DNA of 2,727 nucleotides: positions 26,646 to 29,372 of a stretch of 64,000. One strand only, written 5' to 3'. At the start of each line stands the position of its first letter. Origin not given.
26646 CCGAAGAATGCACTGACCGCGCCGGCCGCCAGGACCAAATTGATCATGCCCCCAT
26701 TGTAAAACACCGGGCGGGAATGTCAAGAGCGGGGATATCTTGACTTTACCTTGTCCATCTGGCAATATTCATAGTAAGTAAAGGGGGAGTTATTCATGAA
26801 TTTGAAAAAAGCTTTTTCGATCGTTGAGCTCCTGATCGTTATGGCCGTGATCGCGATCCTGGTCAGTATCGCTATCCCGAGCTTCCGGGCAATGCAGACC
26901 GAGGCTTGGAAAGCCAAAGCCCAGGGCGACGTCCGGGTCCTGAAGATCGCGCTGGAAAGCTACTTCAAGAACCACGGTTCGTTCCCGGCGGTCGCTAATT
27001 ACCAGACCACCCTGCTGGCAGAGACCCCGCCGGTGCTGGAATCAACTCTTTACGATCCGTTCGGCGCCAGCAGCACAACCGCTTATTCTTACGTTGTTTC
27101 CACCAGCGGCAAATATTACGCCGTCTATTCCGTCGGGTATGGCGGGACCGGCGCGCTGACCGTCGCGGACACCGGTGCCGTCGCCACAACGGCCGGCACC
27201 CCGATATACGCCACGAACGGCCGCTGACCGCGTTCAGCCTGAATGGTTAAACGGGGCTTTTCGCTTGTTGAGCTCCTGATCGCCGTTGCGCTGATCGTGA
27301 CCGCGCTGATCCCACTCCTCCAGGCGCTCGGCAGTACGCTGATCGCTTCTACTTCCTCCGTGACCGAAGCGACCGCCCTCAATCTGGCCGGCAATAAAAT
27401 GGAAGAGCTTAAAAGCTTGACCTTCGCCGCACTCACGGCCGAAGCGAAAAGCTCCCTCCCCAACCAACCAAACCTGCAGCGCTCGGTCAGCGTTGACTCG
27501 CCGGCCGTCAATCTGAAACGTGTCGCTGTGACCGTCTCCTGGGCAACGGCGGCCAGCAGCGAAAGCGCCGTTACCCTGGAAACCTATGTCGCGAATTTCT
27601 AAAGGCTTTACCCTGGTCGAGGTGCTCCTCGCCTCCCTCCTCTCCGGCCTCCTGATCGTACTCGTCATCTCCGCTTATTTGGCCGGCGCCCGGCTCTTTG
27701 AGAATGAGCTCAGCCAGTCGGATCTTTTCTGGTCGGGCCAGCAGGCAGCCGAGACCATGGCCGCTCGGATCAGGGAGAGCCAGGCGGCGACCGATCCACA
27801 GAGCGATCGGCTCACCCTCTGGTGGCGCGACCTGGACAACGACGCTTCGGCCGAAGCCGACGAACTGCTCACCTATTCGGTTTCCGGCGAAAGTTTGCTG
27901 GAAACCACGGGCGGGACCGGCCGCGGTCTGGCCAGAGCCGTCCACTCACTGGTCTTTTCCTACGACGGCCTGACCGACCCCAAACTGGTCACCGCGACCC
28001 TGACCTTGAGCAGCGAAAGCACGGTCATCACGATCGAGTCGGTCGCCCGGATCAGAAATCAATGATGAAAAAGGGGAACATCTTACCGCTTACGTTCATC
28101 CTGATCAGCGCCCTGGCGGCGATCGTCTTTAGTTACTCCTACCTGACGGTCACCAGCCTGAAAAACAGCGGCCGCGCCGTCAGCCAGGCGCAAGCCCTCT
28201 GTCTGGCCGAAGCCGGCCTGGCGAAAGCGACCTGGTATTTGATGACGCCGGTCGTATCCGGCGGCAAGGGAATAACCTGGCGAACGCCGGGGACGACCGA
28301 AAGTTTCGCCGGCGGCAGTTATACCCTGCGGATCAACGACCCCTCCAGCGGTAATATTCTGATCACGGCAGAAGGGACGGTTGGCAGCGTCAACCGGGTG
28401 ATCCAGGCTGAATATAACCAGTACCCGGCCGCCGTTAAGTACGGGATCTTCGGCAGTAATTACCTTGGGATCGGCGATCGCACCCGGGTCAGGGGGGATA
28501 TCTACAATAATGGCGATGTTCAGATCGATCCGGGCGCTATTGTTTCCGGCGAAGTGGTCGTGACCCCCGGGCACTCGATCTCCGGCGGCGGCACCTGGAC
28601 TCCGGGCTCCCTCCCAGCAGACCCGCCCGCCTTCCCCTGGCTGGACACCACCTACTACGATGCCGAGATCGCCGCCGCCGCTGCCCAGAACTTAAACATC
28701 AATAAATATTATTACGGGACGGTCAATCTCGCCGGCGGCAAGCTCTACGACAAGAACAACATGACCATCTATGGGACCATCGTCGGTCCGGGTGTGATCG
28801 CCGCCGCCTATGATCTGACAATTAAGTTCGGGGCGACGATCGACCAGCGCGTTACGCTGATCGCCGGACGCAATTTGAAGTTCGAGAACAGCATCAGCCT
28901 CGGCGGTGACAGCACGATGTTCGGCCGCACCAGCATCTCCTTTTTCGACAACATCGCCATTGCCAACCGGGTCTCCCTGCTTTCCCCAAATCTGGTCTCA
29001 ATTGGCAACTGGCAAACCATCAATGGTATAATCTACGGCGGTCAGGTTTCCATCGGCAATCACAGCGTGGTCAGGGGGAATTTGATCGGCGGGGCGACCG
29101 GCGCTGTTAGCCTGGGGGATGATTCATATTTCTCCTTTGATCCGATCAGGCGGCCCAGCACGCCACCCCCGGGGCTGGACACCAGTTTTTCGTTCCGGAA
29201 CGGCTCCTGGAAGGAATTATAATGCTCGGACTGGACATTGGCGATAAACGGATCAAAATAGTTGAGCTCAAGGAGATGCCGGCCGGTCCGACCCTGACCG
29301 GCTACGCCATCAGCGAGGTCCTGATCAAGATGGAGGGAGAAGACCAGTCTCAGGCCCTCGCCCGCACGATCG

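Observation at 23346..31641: Secretin-less type IV pilus cluster with PilM-PilN and PilO-PilP-like fusions and an Ala(-1) major pilin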

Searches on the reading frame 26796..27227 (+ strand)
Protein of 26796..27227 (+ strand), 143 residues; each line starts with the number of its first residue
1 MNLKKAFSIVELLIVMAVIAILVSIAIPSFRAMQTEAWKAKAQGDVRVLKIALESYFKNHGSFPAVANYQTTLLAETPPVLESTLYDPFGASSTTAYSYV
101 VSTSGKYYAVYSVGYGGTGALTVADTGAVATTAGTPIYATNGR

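Call 3: search_protein_families(library=pfam, proteins=[window:26796-27227:+], max_evalue=0.1)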
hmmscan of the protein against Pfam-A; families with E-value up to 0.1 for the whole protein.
window:26796-27227:+ (143 aa): 4 families
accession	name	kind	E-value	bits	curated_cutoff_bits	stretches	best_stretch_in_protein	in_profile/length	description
PF07963.17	N_methyl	-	1.4e-05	24.9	21.2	1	1-27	1-27/27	Prokaryotic N-terminal methylation motif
PF08334.16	T2SSG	-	0.017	15.6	21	1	34-117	6-94/108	Type II secretion system (T2SS), protein G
PF25665.1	His1_capsid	-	0.022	15.1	27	1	9-42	11-44/73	His1 virus capsid protein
PF23884.1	DUF7237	-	0.034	14.8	27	1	9-55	4-49/77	Family of unknown function (DUF7237)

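Call 4: search_protein_families(library=ncbifam, proteins=[window:26796-27227:+], max_evalue=0.1)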
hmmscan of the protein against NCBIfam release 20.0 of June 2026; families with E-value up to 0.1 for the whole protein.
window:26796-27227:+ (143 aa): 12 families
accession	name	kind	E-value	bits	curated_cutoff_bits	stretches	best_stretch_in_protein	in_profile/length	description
TIGR01710.1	typeII_sec_gspG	equivalog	9.9e-10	38.6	88.85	1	6-78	2-73/134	type II secretion system major pseudopilin GspG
NF041775.1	typeIV_PilA_Myxo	equivalog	6.1e-09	36.2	400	1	5-68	11-74/214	type IV pilin protein PilA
NF041013.1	T4P_ComGE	equivalog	2.2e-07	30.9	49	1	4-59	3-59/83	competence type IV pilus minor pilin ComGE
NF040999.1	pilin_ComGC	equivalog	1.4e-06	28.4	75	1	4-67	1-64/84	competence type IV pilus major pilin ComGC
NF007862.0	PRK10574.1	equivalog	3e-06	27.4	138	1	1-33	1-33/145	prepilin peptidase-dependent pilin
TIGR02532.1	IV_pilin_GFxxxE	domain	9.3e-06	25.3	16.3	1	5-27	2-24/24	prepilin-type N-terminal cleavage/methylation domain-containing protein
TIGR01708.2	typeII_sec_gspH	equivalog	0.00077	19.5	80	1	6-43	3-41/169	type II secretion system minor pseudopilin GspH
TIGR02599.1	TIGR02599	subfamily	0.0038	16.5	256.5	1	6-44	1-39/361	Verru_Chthon cassette protein C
TIGR02596.1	TIGR02596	subfamily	0.0073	16.4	70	1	7-37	1-32/196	Verru_Chthon cassette protein D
TIGR04393.1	rpt_T5SS_PEPC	repeat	0.0074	16.3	23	1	112-130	30-48/49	T5SS/PEP-CTERM-associated repeat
NF007800.0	PRK10506.1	equivalog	0.056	13.3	158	1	2-37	6-41/163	prepilin peptidase-dependent protein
NF040982.1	ComGD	equivalog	0.098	13.1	70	0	4-33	1-30/139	competence type IV pilus minor pilin ComGD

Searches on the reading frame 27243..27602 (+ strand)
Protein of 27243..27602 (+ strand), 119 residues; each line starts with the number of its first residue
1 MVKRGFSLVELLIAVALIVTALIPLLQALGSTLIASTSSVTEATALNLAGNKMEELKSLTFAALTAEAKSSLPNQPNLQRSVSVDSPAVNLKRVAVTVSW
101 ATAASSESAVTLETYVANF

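Call 3: search_protein_families(library=pfam, proteins=[window:27243-27602:+], max_evalue=0.1)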
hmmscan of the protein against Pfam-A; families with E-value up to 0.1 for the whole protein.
window:27243-27602:+ (119 aa): 1 family
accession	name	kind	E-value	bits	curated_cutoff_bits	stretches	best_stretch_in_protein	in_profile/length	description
PF07963.17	N_methyl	-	4.2e-05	23.4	21.2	1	3-23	4-24/27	Prokaryotic N-terminal methylation motif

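Call 4: search_protein_families(library=ncbifam, proteins=[window:27243-27602:+], max_evalue=0.1)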
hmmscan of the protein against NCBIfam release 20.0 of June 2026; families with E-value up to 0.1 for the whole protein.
window:27243-27602:+ (119 aa): 6 families
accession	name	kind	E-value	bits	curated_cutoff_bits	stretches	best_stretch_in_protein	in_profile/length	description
TIGR02532.1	IV_pilin_GFxxxE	domain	6.9e-05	22.5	16.3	1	3-20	1-18/24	prepilin-type N-terminal cleavage/methylation domain-containing protein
NF041013.1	T4P_ComGE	equivalog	0.00027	21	49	1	4-55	4-55/83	competence type IV pilus minor pilin ComGE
TIGR02523.1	type_IV_pilV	equivalog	0.0003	21.3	52.2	1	4-59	2-57/139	type IV pilus modification protein PilV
TIGR01707.1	gspI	equivalog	0.0005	20.5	44.35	1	5-98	1-96/101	type II secretion system minor pseudopilin GspI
NF007660.0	PRK10332.1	equivalog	0.0096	16.4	86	1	3-62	8-66/107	prepilin-type N-terminal cleavage/methylation domain-containing protein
NF047828.1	T3SSXpsI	equivalog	0.01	15.8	150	1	3-32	1-30/132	type II secretion system protein XpsI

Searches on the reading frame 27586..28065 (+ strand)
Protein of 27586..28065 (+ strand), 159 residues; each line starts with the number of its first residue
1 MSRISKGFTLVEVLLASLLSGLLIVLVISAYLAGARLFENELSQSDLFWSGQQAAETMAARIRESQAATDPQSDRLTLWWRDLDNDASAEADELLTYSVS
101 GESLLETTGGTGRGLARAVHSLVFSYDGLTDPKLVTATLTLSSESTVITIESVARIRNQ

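Call 3: search_protein_families(library=pfam, proteins=[window:27586-28065:+], max_evalue=0.1)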
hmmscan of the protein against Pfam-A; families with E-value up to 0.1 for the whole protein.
window:27586-28065:+ (159 aa): 1 family
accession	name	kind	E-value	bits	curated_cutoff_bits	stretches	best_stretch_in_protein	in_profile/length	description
PF07963.17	N_methyl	-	0.00088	19.2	21.2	1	5-27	4-26/27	Prokaryotic N-terminal methylation motif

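Call 4: search_protein_families(library=ncbifam, proteins=[window:27586-28065:+], max_evalue=0.1)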
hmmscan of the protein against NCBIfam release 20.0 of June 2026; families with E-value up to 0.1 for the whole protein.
window:27586-28065:+ (159 aa): 8 families
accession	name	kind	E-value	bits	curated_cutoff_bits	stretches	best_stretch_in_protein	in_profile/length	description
NF040982.1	ComGD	equivalog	0.0035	17.7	70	1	6-42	2-38/139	competence type IV pilus minor pilin ComGD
NF006453.0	PRK08808.1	equivalog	0.0041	16.2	295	0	3-23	4-26/211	type II secretion system protein J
TIGR02532.1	IV_pilin_GFxxxE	domain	0.0078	16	16.3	1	6-28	2-24/24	prepilin-type N-terminal cleavage/methylation domain-containing protein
TIGR02599.1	TIGR02599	subfamily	0.01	15.1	256.5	1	7-65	1-59/361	Verru_Chthon cassette protein C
NF041002.1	pilin_ComGF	equivalog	0.017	15.3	80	1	6-45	2-41/139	competence type IV pilus minor pilin ComGF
TIGR01710.1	typeII_sec_gspG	equivalog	0.041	13.9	88.85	1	6-36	1-31/134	type II secretion system major pseudopilin GspG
NF041013.1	T4P_ComGE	equivalog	0.058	13.5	49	1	6-32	4-30/83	competence type IV pilus minor pilin ComGE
NF041620.1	MXAN_5187_fam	hypoth_equivalog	0.096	12.4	200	0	10-68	305-365/601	MXAN_5187 family protein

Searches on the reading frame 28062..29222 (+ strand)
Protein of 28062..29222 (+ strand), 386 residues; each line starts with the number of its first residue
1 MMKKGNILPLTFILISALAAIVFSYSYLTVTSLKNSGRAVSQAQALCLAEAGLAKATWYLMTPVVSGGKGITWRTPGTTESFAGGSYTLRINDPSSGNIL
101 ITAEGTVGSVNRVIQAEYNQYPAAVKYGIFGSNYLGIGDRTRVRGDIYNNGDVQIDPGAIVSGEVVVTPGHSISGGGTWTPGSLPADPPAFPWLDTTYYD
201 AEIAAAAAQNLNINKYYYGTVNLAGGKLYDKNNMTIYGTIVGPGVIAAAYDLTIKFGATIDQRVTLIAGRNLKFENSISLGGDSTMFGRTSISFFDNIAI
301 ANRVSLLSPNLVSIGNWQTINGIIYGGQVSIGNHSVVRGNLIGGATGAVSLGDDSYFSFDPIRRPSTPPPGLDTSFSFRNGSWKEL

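Call 3: search_protein_families(library=pfam, proteins=[window:28062-29222:+], max_evalue=0.1)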
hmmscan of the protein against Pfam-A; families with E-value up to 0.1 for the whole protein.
window:28062-29222:+ (386 aa): 0 families

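Call 4: search_protein_families(library=ncbifam, proteins=[window:28062-29222:+], max_evalue=0.1)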
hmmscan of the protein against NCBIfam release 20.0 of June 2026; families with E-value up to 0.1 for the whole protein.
window:28062-29222:+ (386 aa): 0 families

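Call 64: search_protein_families(library=pfam, proteins=[window:28062-29219:+], max_evalue=0.01)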
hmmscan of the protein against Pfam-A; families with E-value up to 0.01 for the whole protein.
window:28062-29219:+ (386 aa): 0 families

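Call 69: search_solved_structures(query=A6, max_evalue=10, show_alignments=0)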
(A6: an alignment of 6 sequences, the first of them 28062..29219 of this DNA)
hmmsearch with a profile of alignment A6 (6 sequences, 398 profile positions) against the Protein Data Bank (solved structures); distinct sequences matched with E-value up to 10: 23.
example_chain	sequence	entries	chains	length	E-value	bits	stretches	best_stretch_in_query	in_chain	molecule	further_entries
2f9c_A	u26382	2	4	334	0.00071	21.8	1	235-299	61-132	Hypothetical protein YDCK | Putative transferase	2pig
4mfg_A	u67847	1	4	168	0.021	17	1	256-356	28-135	Putative acyltransferase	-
4r36_A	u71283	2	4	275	0.032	16.4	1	143-273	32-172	Putative acyl-[acyl-carrier-protein]--UDP-N-acetylglucosamine O-acyltransferase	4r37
3twd_A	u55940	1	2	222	0.046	15.9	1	151-187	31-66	Bifunctional protein glmU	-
4aa7_A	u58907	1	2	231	0.054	15.6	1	151-187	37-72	BIFUNCTIONAL PROTEIN GLMU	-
3vbl_A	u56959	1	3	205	0.14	14.3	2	291-361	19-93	Galactoside O-acetyltransferase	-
3vbk_A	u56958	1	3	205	0.15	14.2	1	291-361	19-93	Galactoside O-acetyltransferase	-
3vbp_A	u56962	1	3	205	0.16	14.1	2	291-361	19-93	Galactoside O-acetyltransferase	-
3vbn_A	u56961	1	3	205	0.16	14.1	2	291-361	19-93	Galactoside O-acetyltransferase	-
3vbi_A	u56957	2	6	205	0.24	13.5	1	291-361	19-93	Galactoside O-acetyltransferase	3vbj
4e75_A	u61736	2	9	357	0.27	13.3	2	134-191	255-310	UDP-3-O-acylglucosamine N-acyltransferase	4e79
3vbm_A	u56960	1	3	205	0.28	13.3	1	291-361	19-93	Galactoside O-acetyltransferase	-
7d6c_3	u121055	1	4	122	0.32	13.1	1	255-314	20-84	Carboxysome assembly protein CcmN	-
3ixc_A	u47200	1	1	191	0.43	12.7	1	132-187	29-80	Hexapeptide transferase family protein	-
1hv9_A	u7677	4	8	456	0.49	12.5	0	151-186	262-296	UDP-N-ACETYLGLUCOSAMINE PYROPHOSPHORYLASE | Bifunctional protein glmU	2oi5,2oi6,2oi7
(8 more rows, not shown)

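Call 70: search_protein_families(library=pfam, alignment_id=A6, max_evalue=1)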
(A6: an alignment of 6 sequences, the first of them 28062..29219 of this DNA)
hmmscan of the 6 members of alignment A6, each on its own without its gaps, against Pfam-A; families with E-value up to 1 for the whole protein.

A. member 1, window:28062-29219:+ (386 aa): 1 family
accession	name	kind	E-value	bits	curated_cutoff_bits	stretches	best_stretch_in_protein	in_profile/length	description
PF04519.19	Bactofilin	-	0.16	12.6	27.9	0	142-167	24-49/98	Polymer-forming cytoskeletal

B. families by the number of members that match (of 6 scanned): 9 families
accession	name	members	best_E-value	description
PF04519.19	Bactofilin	3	8.5e-05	Polymer-forming cytoskeletal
PF25084.1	LbH_EIF2B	3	0.047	EIF2B subunit epsilon LbH domain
PF23981.1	DUF7305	2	5.8e-06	Domain of unknown function (DUF7305)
PF14341.11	PilX_N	2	0.00026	PilX N-terminal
PF03775.22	MinC_C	1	0.014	Septum formation inhibitor MinC, C-terminal domain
PF21446.3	Gp34_trimer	1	0.096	Long-tail fiber proximal subunit, C-terminal, trimerization domain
PF03961.19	FapA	1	0.096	Flagellar Assembly Protein A beta solenoid domain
PF00132.30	Hexapep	1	0.17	Bacterial transferase hexapeptide (six repeats)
PF10833.13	DUF2572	1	0.65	Protein of unknown function (DUF2572)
